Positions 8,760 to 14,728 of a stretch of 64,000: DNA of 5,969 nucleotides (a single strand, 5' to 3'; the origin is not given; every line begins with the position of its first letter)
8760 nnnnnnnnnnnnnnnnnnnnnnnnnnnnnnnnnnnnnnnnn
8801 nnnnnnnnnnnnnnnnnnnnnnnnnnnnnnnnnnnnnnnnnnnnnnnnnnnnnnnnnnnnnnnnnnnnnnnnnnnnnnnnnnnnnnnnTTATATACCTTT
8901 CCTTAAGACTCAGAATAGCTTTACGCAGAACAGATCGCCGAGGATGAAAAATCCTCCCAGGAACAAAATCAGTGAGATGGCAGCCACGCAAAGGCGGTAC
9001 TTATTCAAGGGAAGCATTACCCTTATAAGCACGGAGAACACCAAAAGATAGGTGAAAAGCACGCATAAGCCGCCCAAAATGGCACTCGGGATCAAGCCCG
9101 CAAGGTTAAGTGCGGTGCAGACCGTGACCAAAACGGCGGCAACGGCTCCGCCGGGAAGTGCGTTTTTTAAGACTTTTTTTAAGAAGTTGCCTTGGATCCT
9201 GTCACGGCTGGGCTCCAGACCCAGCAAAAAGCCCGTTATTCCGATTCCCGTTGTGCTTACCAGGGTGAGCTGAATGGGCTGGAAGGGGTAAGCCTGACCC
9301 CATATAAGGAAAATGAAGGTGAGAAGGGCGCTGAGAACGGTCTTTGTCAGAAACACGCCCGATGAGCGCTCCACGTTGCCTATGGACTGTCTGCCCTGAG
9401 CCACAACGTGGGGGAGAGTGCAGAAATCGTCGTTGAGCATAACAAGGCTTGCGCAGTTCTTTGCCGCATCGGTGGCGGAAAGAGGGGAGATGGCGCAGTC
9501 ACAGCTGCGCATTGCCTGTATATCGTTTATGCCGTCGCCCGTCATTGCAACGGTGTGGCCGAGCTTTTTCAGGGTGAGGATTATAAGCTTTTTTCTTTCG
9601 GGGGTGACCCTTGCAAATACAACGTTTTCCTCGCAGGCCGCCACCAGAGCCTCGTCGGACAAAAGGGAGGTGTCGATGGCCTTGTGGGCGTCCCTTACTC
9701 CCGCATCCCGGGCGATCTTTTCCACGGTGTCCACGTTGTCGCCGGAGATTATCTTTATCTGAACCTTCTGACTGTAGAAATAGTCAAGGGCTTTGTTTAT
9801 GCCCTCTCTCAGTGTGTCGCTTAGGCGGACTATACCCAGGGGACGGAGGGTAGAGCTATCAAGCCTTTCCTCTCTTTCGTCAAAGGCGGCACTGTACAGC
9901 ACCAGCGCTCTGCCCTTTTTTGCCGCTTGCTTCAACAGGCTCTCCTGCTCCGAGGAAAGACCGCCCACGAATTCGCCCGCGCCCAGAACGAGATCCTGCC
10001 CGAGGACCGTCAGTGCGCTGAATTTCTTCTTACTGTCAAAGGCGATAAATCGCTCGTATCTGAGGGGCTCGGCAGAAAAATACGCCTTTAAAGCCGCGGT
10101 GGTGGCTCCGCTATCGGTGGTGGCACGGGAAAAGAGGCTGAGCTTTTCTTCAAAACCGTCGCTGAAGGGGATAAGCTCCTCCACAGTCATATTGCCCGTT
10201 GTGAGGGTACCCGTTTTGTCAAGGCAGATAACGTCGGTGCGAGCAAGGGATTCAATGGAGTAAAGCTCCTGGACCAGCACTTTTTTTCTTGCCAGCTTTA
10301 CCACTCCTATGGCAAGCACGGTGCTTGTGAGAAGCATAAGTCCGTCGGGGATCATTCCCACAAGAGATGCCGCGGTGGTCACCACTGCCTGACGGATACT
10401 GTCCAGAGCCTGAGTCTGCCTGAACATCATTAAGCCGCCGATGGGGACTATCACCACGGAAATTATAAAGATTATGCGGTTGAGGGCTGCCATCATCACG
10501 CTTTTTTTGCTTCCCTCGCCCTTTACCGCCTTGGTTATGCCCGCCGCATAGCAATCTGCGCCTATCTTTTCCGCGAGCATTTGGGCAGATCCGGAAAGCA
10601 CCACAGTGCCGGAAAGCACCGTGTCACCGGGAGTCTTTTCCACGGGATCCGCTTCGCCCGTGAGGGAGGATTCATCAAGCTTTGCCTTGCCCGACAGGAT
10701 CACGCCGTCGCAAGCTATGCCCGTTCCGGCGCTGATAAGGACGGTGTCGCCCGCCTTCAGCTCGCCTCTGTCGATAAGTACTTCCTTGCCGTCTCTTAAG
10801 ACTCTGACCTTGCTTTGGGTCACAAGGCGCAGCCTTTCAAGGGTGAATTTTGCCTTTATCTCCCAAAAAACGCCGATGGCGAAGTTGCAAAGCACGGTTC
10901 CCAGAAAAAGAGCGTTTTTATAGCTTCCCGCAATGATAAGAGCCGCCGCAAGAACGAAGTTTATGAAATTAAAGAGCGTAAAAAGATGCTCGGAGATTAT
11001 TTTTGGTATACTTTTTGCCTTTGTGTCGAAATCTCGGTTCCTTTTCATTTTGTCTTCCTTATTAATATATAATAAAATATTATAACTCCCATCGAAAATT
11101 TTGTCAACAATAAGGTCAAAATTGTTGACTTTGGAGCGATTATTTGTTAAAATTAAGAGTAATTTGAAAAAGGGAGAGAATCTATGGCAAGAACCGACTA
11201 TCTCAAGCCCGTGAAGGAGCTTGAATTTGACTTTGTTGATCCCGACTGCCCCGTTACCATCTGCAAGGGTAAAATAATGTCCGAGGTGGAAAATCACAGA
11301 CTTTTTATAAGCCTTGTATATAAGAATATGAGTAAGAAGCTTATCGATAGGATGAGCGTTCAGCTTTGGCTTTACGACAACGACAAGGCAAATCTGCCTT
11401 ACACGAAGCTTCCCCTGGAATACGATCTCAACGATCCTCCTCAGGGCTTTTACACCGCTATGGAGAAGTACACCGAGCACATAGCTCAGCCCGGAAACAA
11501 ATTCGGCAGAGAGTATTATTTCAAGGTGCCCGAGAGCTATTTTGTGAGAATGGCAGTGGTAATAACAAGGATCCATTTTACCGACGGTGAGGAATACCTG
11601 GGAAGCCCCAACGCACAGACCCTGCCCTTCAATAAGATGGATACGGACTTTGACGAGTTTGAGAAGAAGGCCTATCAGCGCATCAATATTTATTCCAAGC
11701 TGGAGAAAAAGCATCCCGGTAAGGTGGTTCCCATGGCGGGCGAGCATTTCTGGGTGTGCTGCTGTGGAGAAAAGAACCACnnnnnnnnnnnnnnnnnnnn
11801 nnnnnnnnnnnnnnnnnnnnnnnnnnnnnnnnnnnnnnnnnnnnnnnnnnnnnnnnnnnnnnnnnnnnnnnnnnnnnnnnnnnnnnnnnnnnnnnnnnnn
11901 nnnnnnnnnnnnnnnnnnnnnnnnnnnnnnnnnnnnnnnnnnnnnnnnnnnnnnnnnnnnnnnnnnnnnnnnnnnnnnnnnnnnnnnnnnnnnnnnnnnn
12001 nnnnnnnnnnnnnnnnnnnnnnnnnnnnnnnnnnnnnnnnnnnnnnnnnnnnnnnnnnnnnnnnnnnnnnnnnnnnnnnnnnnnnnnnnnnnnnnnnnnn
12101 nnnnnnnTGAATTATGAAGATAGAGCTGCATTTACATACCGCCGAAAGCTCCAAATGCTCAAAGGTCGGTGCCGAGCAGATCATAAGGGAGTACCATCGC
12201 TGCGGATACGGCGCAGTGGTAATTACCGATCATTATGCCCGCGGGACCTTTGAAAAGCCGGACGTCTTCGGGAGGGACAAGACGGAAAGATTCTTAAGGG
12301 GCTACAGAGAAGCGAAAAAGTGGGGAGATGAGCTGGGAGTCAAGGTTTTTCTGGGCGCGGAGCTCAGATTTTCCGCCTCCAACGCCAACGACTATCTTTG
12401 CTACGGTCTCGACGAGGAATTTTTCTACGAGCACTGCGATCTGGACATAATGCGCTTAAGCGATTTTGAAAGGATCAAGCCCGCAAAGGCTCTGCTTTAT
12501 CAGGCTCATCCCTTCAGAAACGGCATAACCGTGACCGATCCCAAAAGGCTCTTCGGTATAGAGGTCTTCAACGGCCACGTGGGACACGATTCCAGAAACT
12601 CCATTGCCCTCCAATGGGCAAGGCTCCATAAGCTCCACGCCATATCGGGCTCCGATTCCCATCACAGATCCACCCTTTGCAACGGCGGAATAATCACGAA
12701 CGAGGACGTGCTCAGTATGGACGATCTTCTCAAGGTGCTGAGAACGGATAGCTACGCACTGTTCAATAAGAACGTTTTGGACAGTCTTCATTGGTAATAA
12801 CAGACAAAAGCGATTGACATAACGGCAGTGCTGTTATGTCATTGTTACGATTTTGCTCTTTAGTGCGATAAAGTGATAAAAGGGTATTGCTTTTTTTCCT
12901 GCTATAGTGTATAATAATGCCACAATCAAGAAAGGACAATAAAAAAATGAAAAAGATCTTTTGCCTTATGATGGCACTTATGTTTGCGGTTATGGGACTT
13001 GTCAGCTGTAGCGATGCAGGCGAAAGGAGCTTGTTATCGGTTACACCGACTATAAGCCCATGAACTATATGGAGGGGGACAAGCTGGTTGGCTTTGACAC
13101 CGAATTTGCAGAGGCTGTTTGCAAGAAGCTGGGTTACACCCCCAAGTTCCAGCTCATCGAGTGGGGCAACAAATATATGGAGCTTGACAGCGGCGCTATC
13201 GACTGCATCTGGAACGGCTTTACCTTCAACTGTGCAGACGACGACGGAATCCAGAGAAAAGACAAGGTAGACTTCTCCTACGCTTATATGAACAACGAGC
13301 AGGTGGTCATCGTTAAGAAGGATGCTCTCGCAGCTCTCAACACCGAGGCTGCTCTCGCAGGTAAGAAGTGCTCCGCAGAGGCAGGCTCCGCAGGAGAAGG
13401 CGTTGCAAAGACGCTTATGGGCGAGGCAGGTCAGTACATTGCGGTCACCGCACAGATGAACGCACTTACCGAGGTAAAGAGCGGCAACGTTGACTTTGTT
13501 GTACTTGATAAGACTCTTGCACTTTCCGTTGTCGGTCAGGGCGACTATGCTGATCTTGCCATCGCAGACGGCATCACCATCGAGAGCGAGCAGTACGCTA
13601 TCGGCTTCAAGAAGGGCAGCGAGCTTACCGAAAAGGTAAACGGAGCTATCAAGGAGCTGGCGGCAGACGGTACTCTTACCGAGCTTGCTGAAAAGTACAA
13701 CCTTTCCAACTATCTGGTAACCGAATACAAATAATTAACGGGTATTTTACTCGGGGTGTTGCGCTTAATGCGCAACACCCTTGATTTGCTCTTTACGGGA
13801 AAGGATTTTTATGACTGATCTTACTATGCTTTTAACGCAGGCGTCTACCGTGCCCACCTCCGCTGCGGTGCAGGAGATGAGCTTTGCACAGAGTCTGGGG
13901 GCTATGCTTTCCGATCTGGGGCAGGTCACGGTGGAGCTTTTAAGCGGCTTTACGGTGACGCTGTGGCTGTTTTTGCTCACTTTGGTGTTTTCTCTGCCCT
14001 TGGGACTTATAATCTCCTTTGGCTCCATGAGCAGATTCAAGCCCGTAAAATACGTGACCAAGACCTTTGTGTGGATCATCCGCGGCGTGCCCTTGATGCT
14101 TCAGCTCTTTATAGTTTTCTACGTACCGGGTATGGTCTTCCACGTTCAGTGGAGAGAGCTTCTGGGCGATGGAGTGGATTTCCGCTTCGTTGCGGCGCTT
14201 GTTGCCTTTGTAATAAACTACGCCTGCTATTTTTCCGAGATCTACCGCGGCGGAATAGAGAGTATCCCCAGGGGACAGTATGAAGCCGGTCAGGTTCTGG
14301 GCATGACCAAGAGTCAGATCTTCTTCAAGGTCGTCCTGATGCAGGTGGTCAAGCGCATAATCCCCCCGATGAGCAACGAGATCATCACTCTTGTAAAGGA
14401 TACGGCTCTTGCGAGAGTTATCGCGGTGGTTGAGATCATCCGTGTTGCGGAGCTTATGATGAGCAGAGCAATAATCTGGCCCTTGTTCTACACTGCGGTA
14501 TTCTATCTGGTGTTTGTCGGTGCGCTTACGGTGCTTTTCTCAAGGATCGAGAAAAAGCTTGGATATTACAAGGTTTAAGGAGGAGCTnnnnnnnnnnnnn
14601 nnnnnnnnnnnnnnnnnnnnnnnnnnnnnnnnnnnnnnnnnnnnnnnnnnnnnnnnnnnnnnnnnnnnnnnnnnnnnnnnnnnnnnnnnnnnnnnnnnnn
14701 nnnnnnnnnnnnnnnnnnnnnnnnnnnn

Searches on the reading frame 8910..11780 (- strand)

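Call 53: search_protein_families(library=pfam, proteins=[window:8910-11780:-], max_evalue=0.00001)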
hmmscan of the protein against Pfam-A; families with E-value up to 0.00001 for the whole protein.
window:8910-11780:- (956 aa): 2 families
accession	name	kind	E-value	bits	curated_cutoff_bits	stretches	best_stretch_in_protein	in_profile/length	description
PF00122.25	E1-E2_ATPase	-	8.4e-41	139.9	28.1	1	321-499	3-181/181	E1-E2 ATPase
PF00702.32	Hydrolase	-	1.3e-19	71.8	26.4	1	516-760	2-190/191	haloacid dehalogenase-like hydrolase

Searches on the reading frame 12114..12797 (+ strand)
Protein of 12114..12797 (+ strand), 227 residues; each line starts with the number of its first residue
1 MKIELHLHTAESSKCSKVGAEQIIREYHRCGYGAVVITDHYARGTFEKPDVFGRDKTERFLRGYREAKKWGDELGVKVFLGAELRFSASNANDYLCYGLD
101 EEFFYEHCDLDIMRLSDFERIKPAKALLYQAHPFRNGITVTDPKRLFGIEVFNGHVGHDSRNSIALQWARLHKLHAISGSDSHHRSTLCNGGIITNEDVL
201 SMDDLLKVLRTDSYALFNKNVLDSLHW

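Call 53: search_protein_families(library=pfam, proteins=[window:12114-12797:+], max_evalue=0.00001)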
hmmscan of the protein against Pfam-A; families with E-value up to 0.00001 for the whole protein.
window:12114-12797:+ (227 aa): 2 families
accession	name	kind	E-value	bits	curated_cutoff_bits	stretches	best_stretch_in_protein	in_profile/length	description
PF02811.25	PHP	-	4.5e-07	30.8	26.4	1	4-104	1-71/164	PHP domain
PF13263.12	PHP_C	-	7.1e-07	29.1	21.3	1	161-210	3-52/56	PHP-associated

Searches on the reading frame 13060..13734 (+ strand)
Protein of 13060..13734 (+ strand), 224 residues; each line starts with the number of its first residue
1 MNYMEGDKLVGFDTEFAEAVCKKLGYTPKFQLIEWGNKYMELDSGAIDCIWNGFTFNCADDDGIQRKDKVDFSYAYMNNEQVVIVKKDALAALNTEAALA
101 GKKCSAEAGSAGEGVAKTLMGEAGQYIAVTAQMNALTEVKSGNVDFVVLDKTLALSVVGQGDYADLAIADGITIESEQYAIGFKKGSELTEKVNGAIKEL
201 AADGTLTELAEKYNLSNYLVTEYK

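Call 53: search_protein_families(library=pfam, proteins=[window:13060-13734:+], max_evalue=0.00001)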
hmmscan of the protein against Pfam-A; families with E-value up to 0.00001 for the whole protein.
window:13060-13734:+ (224 aa): 1 family
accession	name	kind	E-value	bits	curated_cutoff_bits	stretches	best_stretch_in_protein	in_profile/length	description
PF00497.25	SBP_bac_3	-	1.7e-25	89.7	26.4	1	1-214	12-130/132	Bacterial extracellular solute-binding proteins, family 3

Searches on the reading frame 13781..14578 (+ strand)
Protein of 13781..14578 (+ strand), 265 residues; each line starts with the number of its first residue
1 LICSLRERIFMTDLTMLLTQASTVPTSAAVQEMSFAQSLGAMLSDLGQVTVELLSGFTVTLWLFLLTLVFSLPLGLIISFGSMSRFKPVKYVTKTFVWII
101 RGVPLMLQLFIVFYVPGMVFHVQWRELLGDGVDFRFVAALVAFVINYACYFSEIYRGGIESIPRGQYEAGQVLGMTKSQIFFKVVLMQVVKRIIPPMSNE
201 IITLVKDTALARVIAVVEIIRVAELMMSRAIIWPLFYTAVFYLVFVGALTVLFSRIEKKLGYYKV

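Call 53: search_protein_families(library=pfam, proteins=[window:13781-14578:+], max_evalue=0.00001)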
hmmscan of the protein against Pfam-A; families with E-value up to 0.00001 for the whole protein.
window:13781-14578:+ (265 aa): 1 family
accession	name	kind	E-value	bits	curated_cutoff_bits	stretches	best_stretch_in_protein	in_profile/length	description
PF00528.27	BPD_transp_1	-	4.4e-19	69.4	26.4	1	72-256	2-178/184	Binding-protein-dependent transport system inner membrane component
